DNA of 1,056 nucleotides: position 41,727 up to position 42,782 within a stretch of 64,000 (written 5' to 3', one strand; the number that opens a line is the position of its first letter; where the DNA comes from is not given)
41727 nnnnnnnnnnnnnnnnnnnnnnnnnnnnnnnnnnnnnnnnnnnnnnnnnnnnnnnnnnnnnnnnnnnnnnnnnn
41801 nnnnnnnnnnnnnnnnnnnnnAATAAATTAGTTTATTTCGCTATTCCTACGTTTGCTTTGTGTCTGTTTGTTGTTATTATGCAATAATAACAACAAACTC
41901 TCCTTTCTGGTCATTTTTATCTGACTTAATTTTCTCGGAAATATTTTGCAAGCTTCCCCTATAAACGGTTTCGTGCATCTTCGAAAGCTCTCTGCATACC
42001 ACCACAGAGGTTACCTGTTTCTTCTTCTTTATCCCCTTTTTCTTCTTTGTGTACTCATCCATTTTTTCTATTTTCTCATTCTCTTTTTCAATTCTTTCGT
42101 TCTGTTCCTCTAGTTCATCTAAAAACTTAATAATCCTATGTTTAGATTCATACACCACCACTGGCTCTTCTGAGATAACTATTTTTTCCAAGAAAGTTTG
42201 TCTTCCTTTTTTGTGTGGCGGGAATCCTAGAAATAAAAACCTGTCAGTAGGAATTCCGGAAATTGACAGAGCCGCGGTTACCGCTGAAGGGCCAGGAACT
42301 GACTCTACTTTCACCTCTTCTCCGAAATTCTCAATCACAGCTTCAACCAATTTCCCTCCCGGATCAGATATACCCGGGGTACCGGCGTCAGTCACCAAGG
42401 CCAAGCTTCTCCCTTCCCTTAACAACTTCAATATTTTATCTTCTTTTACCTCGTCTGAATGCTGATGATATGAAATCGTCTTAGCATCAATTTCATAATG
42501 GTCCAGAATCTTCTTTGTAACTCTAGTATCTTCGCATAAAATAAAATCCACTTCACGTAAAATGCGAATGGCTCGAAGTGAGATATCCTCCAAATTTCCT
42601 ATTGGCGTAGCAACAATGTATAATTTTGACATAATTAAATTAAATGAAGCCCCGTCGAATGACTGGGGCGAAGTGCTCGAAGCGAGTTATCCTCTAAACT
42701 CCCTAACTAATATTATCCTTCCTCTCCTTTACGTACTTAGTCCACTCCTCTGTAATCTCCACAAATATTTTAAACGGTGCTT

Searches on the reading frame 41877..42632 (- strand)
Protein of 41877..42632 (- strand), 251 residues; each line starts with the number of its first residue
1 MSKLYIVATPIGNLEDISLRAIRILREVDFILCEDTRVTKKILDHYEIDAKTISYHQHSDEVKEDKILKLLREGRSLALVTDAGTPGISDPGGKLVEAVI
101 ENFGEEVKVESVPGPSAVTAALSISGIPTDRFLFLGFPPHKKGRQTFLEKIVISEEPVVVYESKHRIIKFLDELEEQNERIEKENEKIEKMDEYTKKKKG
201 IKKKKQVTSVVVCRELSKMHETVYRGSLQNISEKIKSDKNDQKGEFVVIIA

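Call 17: search_protein_families(library=pfam, proteins=[window:41877-42632:-], max_evalue=0.001)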
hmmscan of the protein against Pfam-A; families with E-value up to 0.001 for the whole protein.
window:41877-42632:- (251 aa): 1 family
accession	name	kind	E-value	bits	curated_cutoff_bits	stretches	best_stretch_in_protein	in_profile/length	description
PF00590.25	TP_methylase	-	5.6e-33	115.1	27.8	1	3-231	1-211/212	Tetrapyrrole (Corrin/Porphyrin) Methylases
